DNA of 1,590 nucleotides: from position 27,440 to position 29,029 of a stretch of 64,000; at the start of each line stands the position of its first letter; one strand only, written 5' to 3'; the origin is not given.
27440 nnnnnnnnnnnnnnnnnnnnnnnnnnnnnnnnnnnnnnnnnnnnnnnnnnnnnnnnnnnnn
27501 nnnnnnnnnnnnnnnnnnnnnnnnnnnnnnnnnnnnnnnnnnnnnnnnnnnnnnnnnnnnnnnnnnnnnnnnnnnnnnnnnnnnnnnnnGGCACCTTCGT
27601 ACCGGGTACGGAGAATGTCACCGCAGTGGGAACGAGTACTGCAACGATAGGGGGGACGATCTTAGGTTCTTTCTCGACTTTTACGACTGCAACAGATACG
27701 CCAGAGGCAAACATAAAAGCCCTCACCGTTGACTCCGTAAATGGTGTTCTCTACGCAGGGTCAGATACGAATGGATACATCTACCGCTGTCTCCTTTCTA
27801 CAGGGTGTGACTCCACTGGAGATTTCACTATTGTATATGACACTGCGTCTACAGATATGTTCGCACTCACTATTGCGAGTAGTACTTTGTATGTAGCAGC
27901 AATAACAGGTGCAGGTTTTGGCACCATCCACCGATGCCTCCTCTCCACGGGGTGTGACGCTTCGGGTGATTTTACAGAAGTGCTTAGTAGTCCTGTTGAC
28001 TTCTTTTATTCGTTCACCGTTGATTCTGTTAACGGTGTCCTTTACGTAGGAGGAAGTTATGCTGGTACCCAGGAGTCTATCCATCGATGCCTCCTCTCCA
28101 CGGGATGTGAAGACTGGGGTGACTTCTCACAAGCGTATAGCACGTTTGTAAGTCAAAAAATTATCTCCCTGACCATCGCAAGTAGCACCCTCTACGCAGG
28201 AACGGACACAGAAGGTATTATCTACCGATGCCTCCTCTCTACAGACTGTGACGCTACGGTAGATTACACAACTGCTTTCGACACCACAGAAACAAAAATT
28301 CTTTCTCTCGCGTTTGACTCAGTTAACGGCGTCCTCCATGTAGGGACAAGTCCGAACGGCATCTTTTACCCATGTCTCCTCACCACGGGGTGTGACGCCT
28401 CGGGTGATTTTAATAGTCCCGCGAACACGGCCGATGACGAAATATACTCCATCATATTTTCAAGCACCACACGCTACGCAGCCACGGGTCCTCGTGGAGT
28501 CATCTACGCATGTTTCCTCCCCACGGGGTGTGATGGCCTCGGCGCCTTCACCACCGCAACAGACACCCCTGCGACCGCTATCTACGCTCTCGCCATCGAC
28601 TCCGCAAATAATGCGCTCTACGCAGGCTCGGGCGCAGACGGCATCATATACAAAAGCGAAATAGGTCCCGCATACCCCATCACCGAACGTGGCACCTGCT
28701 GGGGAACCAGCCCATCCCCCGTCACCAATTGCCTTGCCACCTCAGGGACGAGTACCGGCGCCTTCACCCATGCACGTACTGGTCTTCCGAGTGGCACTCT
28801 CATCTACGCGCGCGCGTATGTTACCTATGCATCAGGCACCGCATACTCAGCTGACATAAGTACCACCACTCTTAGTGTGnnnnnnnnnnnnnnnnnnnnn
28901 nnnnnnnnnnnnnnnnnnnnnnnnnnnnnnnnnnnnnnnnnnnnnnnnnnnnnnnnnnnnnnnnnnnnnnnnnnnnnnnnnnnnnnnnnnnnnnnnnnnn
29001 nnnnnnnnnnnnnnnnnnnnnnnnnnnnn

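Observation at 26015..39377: Giant (about 4450 aa) secreted LamG/propeller-repeat surface protein, the dominant accessory feature of the window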

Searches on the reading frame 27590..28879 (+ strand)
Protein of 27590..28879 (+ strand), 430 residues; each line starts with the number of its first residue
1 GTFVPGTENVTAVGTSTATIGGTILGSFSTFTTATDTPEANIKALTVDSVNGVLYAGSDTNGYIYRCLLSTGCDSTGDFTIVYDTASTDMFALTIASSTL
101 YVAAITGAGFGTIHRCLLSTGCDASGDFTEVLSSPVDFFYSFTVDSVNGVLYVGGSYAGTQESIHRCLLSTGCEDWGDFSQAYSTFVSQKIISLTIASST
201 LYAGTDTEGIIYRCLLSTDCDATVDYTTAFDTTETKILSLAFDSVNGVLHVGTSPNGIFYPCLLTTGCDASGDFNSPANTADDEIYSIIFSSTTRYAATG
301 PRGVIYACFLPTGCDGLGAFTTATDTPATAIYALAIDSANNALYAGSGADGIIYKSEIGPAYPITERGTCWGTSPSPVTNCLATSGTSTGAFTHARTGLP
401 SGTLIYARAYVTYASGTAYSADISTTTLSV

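Call 36: predict_structure(alignment_id=A1)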
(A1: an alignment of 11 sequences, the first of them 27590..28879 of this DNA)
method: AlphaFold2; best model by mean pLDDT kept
length: 430 residues; sequences in the alignment: 11
mean_pLDDT: 72.2   pTM: 0.73
mean pLDDT of the five models: 72.2, 72.3, 72.0, 71.0, 67.6
residues with pLDDT >= 90: 148; 70-90: 145; 50-70: 30; < 50: 107
segments of 3 or more residues with pLDDT < 50: 1-36, 361-430
pLDDT, mean of each block of 10 residues (from residue 1): 30 28 31 50 90 89 87 76 82 94 88 94 92 89 95 88 93 93 80 90 92 94 92 91 90 89 90 76 87 84 78 69 62 86 79 71 31 25 28 31 32 35 34
secondary structure, 60 per line:
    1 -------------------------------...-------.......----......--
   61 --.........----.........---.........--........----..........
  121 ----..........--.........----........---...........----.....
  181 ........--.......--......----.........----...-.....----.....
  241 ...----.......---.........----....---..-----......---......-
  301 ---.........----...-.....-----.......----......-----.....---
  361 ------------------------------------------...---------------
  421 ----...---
elements in order: E32-34 E42-48 E53-58 E63-68 E79-84 E88-96 E99-106 E111-117 E128-134 E137-145 E150-157 E161-168 E179-188 E191-197 E200-205 E210-215 E227-231 E236-243 E248-254 E258-263 E285-290 E294-299 E304-309 E321-325 E331-337 E342-347 E353-357 E403-405 E425-427

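Call 41: fold_search(model_id=the predicted structure, library=pdb)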
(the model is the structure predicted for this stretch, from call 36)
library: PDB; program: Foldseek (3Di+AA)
matches with E <= 10: 1519; with E <= 0.001: 1096
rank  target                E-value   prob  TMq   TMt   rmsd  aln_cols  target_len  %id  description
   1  7mq8_LS               4.8e-11  1.00  0.54  0.52   8.4       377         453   10  Cryo-EM structure of the human SSU processome, state pre-A1 (released 2021-09-22)
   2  6y7o_A                1.0e-10  1.00  0.47  0.60   6.3       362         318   10  The complex between the eight-bladed symmetrical designer protein Tako8 and the silicotungstic acid Keggin (STA) (released 2020-12-16)
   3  8shj_B                1.2e-10  1.00  0.51  0.65   4.9       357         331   11  Crystal structure of the WD-repeat domain of human WDR91 in complex with MR45279 (released 2023-07-05)
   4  5yzv_C                1.3e-10  1.00  0.55  0.78   3.5       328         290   13  Biophysical and structural characterization of the thermostable WD40 domain of a prokaryotic protein, Thermomonospora  (released 2018-10-03)
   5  9ekp_A                2.3e-10  1.00  0.53  0.72   3.6       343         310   13  Crystal structure of WDR55 in complex with XS381774 (released 2025-12-10)
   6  9ekp_B                2.6e-10  1.00  0.55  0.76   3.4       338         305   13  Crystal structure of WDR55 in complex with XS381774 (released 2025-12-10)
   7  8fky_BC               2.6e-10  1.00  0.53  0.66   3.7       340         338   12  Human nucleolar pre-60S ribosomal subunit (State F) (released 2023-07-12)
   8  2ce8_A                3.2e-10  1.00  0.55  0.68   3.9       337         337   12  An EH1 peptide bound to the Groucho-TLE WD40 domain. (released 2006-06-14)
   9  6ttu_T                3.4e-10  1.00  0.54  0.58   3.7       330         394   11  Ubiquitin Ligation to substrate by a cullin-RING E3 ligase at 3.7A resolution: NEDD8-CUL1-RBX1 N98R-SKP1-monomeric b-T (released 2020-02-12)
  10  7seu_D                3.5e-10  1.00  0.55  0.73   4.8       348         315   11  Crystal structure of E coli contaminant protein YncE co-purified with a plant protein (released 2022-04-20)
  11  7kqq_B                4.5e-10  1.00  0.54  0.74   3.5       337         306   12  Crystal structure of human WDR55 (released 2020-12-30)
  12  5yzv_A                5.5e-10  1.00  0.53  0.78   4.1       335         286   13  Biophysical and structural characterization of the thermostable WD40 domain of a prokaryotic protein, Thermomonospora  (released 2018-10-03)
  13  8xi2_T                5.5e-10  1.00  0.54  0.67   3.9       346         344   14  Cryo-EM structure of the Chlamydomonas C* complex (released 2024-10-09)
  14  5yzv_D                5.7e-10  1.00  0.54  0.78   3.7       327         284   12  Biophysical and structural characterization of the thermostable WD40 domain of a prokaryotic protein, Thermomonospora  (released 2018-10-03)
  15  1u4c_B                5.7e-10  1.00  0.54  0.69   5.1       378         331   13  Structure of spindle checkpoint protein Bub3 (released 2004-08-03)
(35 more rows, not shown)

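Call 43: search_protein_representatives(alignment_id=A1)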
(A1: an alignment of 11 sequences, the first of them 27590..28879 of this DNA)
Query: 11 sequences, 532 profile positions. Proteins with E-value up to 0.001 (for the whole library): 661; up to 1e-10: 199; up to 1e-30: 89. The best 150 are listed.
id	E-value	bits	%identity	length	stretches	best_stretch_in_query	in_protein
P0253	0.0e+00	1130.5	-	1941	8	161-523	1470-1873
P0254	1.8e-285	964.2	-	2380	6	166-470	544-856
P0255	1.6e-276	934.7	-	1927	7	110-428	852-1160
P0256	1.1e-246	836.2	-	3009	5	147-366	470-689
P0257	1.0e-233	793.5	-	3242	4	166-500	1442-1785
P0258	3.3e-212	722.5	-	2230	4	131-300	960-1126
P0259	7.8e-185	632.1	-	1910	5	113-314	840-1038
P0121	2.1e-184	630.7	-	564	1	77-530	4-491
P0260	1.1e-177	608.5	-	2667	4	61-340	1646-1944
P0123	4.2e-176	603.3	-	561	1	3-428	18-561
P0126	1.1e-169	582.1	-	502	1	3-428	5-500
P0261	1.8e-169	581.4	-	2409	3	88-352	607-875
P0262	1.1e-157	542.5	-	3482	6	116-314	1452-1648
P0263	2.9e-154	531.2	-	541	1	1-428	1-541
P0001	1.0e-152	526.2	-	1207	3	100-512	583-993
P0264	8.7e-132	457.1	-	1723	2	158-487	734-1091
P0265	1.4e-130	453.1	-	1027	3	128-310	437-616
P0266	4.8e-124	431.5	-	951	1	87-456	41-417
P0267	1.3e-121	423.5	-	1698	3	23-325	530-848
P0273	7.6e-102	358.3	-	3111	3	37-321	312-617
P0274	1.4e-101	357.4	-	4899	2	123-396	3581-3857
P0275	1.6e-101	357.2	-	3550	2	52-317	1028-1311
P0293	1.1e-77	278.6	-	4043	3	173-340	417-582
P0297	1.0e-71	258.8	-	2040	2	130-314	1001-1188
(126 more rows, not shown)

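Call 45: list_cluster_members(proteins=[P0253, P0254, P0255, P0256, P0257, P0259, P0260, P0261, P0273, P0297])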
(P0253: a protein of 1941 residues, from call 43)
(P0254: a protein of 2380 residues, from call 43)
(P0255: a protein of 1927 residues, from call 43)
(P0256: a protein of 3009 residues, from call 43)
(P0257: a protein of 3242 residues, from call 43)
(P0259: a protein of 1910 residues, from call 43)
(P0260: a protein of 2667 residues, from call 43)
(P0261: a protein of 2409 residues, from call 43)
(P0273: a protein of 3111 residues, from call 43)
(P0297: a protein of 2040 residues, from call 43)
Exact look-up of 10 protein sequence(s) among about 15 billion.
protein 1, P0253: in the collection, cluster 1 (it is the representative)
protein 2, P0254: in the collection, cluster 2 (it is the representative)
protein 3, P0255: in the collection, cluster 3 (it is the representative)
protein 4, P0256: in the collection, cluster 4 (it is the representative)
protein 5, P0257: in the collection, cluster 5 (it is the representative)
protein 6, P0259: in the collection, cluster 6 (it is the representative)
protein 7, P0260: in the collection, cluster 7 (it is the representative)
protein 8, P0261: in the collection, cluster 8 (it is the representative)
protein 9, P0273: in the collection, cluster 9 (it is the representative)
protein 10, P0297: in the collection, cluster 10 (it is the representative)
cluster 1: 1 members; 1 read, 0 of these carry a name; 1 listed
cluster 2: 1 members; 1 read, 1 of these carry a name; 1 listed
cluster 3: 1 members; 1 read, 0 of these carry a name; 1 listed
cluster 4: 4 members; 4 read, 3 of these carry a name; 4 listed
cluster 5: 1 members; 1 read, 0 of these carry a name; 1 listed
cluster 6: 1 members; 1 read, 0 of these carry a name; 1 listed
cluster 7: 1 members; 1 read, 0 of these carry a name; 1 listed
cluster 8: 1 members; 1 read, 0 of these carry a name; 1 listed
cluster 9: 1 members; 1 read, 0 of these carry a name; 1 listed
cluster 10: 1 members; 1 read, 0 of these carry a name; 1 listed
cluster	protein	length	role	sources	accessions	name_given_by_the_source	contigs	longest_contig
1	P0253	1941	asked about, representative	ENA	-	-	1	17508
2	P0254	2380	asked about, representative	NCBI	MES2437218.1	MAG: hypothetical protein V4519_04390 [Patescibacteria group bacterium]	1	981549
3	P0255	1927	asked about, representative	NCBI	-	-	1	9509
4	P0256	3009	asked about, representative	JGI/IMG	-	hypothetical protein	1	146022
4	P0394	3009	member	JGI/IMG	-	hypothetical protein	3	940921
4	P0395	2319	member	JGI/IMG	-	hypothetical protein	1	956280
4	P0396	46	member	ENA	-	-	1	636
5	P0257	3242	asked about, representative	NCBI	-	-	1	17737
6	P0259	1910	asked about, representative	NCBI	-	-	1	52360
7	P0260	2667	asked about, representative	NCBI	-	-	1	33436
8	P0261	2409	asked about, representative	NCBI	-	-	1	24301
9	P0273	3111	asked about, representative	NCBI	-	-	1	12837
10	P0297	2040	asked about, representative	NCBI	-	-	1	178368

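Call 98: list_cluster_members(proteins=[P0258, P0262, P0263, P0264, P0265, P0266, P0267, P0274, P0275, P0293])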
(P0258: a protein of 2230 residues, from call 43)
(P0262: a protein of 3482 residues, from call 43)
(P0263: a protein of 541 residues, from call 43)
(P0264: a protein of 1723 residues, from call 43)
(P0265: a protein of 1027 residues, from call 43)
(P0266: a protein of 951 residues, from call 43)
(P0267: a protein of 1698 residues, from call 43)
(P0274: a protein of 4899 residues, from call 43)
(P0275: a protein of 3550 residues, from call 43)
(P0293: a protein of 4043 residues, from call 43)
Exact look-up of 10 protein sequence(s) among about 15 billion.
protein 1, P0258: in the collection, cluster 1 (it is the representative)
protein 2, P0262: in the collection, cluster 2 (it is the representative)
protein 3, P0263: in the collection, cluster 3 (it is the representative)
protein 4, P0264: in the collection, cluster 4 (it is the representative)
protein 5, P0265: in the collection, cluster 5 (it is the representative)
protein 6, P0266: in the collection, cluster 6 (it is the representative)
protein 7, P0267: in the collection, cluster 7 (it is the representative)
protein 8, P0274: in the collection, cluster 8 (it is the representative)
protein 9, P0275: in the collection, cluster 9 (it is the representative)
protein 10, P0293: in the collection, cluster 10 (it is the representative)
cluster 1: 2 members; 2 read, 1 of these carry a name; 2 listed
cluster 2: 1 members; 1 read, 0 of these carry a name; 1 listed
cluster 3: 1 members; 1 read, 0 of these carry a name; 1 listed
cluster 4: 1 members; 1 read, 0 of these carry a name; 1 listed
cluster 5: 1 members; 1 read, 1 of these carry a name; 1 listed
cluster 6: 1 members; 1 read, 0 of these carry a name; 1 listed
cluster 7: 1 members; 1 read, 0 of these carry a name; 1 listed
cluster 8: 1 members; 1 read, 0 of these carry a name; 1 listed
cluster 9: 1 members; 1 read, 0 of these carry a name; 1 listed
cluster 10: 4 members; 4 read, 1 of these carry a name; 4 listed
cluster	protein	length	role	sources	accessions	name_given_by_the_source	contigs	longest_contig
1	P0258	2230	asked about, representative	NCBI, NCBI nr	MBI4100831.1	hypothetical protein HY439_03805 [Candidatus Microgenomates bacterium] | hypothetical protein [Candidatus Microgenomates bacterium]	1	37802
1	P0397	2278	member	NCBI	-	-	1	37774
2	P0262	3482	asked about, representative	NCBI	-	-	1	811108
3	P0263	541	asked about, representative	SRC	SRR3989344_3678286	-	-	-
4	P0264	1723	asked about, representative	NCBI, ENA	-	-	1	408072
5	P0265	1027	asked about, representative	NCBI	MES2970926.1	MAG: hypothetical protein V4702_01220, partial [Patescibacteria group bacterium]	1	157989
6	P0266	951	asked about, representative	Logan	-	-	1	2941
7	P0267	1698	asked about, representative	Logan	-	-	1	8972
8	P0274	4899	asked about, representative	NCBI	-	-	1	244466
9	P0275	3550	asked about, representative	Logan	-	-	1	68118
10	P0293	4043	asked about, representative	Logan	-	-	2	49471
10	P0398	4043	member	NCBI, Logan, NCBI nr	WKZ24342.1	MAG: hypothetical protein QY312_01920 [Candidatus Dojkabacteria bacterium]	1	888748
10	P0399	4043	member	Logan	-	-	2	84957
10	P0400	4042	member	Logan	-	-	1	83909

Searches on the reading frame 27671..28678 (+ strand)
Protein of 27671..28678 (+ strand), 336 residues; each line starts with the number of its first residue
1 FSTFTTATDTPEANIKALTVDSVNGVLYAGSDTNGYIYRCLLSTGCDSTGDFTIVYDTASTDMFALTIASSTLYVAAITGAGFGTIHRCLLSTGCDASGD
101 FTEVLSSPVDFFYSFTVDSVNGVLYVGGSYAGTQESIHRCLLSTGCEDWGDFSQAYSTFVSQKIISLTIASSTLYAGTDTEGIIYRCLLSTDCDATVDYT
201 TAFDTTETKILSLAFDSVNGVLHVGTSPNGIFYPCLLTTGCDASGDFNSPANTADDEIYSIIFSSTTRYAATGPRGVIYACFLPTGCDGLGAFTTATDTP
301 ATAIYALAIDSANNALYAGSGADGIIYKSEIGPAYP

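Call 22: find_homologous_proteins(query=window:27671-28678:+, max_evalue=0.001)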
Query seq(336 aa) (336 aa): 11 proteins with E <= 0.001 among 8000 candidates.
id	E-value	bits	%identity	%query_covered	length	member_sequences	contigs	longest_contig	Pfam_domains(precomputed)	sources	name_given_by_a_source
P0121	1.4e-53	201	33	73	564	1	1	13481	-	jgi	-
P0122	2.4e-51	193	35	86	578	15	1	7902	-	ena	-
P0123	3.4e-44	170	33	90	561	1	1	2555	PF07963.18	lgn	-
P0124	2.9e-39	153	30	86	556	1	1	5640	PF07963.18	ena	-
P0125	6.6e-38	149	54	44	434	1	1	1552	-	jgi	jgi:hypothetical protein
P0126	2.0e-34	138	32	91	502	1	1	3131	PF07963.18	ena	-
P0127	4.0e-33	133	33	88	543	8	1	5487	-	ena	-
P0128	6.4e-32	129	38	74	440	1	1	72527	-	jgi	jgi:hypothetical protein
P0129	5.8e-31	126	39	64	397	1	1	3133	-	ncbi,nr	ncbi:MAG: hypothetical protein DRI98_13965 [Bacteroidetes bacterium]|nr:MAG: hypothetical protein DR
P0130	1.5e-16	79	47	22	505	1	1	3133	-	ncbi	ncbi:MAG: hypothetical protein DRI98_13960, partial [Bacteroidetes bacterium]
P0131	9.1e-5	40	29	49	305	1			PF07494.18,PF08450.19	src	-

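Call 80: search_protein_families(library=pfam, proteins=[P0123], max_evalue=0.01)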
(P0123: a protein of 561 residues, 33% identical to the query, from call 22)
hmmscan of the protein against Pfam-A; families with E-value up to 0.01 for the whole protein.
P0123 (561 aa): 1 family
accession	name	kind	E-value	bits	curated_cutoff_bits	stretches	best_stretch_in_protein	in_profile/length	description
PF07963.17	N_methyl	-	7.9e-08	32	21.2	1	16-40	2-26/27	Prokaryotic N-terminal methylation motif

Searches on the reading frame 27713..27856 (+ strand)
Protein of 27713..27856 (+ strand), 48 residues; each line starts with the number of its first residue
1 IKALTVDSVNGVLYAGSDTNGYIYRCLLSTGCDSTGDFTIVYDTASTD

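Call 50: find_related_loci(query=A2, collection=genome_contigs, flank=10000)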
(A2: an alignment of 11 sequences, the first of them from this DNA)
Query A2 (48 aa) in genome_contigs; peptide patterns used: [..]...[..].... (x = any residue, [..] = any of these).
9 stretches matched a pattern; 4 encode a relative of the query (tblastn E <= 1e-3); 3 distinct loci.
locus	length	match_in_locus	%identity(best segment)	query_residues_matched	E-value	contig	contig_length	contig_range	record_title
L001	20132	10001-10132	77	1-44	1e-19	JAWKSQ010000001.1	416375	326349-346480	MAG: Candidatus Paceibacterota bacterium isolate AC1.72 AC1.72.fa-1, whole genome shotgun sequence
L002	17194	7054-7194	64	1-47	3e-17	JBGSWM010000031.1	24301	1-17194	MAG: Candidatus Paceibacteria bacterium isolate JTS-AC481 k141_4304044, whole genome shotgun sequence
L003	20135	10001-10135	70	1-46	1e-16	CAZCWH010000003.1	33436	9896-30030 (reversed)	MAG TPA_asm: uncultured Candidatus Saccharibacteria bacterium isolate SRP342105_co2_121 genome assembly, contig: NODE_13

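Call 54: search_protein_families(library=pfam, proteins=[L002:204-1445:+, L002:1451-2296:+, L002:10778-11839:+, L002:11849-12619:+, L002:12616-14199:+, L002:14265-15290:+, L001:8699-10264:+, L001:12232-13620:+, L001:5100-6731:+], max_evalue=0.001)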
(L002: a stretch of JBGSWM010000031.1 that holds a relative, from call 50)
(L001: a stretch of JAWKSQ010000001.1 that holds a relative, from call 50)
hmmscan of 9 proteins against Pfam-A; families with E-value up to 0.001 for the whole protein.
L002:204-1445:+ (413 aa): 0 families

L002:1451-2296:+ (281 aa): 2 families
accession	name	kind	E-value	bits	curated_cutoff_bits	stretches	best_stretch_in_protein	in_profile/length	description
PF13469.12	Sulfotransfer_3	-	3.9e-14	53.9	27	1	7-206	3-213/216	Sulfotransferase family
PF00685.33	Sulfotransfer_1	-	2.7e-12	47.1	22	1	7-214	5-190/255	Sulfotransferase domain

L002:10778-11839:+ (353 aa): 0 families

L002:11849-12619:+ (256 aa): 0 families

L002:12616-14199:+ (527 aa): 3 families
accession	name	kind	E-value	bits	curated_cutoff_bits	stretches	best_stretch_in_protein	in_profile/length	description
PF00041.27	fn3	-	3.6e-06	27.5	25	0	48-119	7-79/84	Fibronectin type III domain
PF25059.1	FN3_DSCAM-DSCAML_C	-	0.00031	21.5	39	0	194-244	41-89/89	DSCAM/DSCAML C-terminal Fn3-like domain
PF16656.11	Pur_ac_phosph_N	-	0.00096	20.1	30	0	164-215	17-78/93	Purple acid Phosphatase, N-terminal domain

L002:14265-15290:+ (341 aa): 2 families
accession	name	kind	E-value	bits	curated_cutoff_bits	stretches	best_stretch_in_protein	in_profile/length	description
PF02800.25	Gp_dh_C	-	2e-50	170.9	24.4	1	163-319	3-158/158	Glyceraldehyde 3-phosphate dehydrogenase, C-terminal domain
PF00044.30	Gp_dh_N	-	3.7e-36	123.9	31.7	1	2-101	1-100/101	Glyceraldehyde 3-phosphate dehydrogenase, NAD binding domain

L001:8699-10264:+ (521 aa): 0 families

L001:12232-13620:+ (462 aa): 0 families

L001:5100-6731:+ (543 aa): 0 families
